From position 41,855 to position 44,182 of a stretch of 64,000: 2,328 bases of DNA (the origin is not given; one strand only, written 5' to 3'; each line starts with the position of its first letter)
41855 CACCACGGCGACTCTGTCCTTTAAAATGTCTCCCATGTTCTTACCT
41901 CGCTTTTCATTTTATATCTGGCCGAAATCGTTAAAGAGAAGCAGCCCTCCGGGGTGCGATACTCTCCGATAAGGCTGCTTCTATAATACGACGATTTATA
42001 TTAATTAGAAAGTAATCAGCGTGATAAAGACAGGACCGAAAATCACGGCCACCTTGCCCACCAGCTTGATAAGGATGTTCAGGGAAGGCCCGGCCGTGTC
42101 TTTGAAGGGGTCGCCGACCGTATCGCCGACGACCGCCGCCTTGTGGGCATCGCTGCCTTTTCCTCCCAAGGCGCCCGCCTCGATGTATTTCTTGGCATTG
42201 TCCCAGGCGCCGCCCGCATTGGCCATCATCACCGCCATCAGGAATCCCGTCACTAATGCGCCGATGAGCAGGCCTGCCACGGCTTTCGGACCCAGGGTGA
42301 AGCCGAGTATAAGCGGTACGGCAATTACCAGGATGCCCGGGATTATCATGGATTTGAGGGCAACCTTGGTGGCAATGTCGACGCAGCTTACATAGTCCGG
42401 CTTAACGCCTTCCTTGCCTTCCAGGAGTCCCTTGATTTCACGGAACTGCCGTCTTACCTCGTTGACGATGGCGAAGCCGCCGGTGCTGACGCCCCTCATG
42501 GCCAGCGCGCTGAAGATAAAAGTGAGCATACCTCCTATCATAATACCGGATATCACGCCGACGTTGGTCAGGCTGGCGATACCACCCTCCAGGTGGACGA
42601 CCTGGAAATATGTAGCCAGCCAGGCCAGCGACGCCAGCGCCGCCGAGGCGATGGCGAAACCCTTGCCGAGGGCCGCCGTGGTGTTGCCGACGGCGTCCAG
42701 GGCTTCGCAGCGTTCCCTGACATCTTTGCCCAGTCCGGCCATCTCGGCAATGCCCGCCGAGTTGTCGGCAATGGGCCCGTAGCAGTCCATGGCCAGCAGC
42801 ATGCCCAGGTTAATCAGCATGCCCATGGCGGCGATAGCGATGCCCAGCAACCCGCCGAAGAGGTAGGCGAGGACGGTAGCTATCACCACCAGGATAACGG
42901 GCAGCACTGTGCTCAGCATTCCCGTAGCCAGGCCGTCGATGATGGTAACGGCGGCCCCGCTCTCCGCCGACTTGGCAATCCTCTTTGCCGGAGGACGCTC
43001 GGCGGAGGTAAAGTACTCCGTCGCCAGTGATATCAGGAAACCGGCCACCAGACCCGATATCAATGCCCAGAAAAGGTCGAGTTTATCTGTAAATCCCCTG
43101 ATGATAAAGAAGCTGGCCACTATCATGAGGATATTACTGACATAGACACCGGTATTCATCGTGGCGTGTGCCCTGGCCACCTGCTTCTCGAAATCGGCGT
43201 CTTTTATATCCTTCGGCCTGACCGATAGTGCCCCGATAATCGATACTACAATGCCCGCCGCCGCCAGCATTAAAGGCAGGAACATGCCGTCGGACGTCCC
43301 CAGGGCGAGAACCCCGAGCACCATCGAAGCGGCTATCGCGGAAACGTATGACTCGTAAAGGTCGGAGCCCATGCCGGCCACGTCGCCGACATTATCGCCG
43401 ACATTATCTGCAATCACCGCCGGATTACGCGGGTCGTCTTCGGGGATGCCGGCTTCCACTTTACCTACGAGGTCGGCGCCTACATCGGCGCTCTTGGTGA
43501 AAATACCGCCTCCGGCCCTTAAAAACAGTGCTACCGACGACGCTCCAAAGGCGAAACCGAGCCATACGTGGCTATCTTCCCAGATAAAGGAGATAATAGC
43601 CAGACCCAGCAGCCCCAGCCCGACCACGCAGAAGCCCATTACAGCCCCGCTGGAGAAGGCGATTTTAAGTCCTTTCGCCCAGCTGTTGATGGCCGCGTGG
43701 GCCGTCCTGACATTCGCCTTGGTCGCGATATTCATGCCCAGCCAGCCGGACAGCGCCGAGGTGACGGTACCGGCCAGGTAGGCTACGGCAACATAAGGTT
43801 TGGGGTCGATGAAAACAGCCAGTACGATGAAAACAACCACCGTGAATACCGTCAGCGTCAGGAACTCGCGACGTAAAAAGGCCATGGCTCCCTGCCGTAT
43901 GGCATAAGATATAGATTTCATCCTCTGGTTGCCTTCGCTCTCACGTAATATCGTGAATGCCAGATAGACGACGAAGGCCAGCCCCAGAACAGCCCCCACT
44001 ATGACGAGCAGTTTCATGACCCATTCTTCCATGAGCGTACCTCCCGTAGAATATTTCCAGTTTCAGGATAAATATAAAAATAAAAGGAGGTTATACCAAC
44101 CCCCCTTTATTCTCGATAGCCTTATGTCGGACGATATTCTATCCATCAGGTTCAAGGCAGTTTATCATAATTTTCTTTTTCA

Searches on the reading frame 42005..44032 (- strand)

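Call 4: search_protein_families(library=pfam, proteins=[window:42005-44032:-])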
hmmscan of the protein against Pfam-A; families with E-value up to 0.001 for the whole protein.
window:42005-44032:- (675 aa): 1 family
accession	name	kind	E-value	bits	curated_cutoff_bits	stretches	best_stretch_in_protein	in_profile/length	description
PF03030.21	H_PPase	-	4.6e-253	842.1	29.7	1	15-665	1-645/645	Inorganic H+ pyrophosphatase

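Call 5: search_protein_families(library=ncbifam, proteins=[window:42005-44032:-])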
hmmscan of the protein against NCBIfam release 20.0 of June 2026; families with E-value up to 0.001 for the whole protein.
window:42005-44032:- (675 aa): 13 families
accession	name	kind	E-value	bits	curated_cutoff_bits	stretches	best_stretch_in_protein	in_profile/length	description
NF001960.0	PRK00733.3-5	equivalog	1.2e-265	883.1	546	1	7-672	5-670/673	sodium-translocating pyrophosphatase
NF001958.0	PRK00733.3-3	equivalog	1.4e-262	873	1055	1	8-672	5-676/680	sodium-translocating pyrophosphatase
NF001959.0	PRK00733.3-4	equivalog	2.5e-249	829.2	975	1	9-672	7-671/674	sodium-translocating pyrophosphatase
NF001957.0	PRK00733.3-2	equivalog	4.8e-240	798.6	945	1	9-671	3-650/651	sodium-translocating pyrophosphatase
NF001954.0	PRK00733.2-2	equivalog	5.9e-234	778.9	894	2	157-672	183-720/723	sodium-translocating pyrophosphatase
NF001961.0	PRK00733.3-6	equivalog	2.6e-231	769.6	926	1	9-669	7-670/671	sodium-translocating pyrophosphatase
TIGR01104.1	V_PPase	equivalog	1.2e-226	754.7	651.9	1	7-671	4-692/697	V-type H(+)-translocating pyrophosphatase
NF001955.0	PRK00733.2-4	equivalog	1.5e-226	754.3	1059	1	6-669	5-700/736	sodium-translocating pyrophosphatase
NF001953.0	PRK00733.2-1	equivalog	2e-213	710.7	783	1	7-670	5-697/697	sodium-translocating pyrophosphatase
NF001951.0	PRK00733.1-2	equivalog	5.6e-211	702.8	859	1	6-669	5-688/691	sodium-translocating pyrophosphatase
NF001952.0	PRK00733.1-4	equivalog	3.5e-192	640.4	912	1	7-672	19-730/782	sodium-translocating pyrophosphatase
NF001956.0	PRK00733.3-1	equivalog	9.3e-191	636.1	1321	1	5-671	9-694/704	sodium-translocating pyrophosphatase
NF001950.0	PRK00733.1-1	equivalog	2.9e-72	244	826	1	9-658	58-757/807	sodium-translocating pyrophosphatase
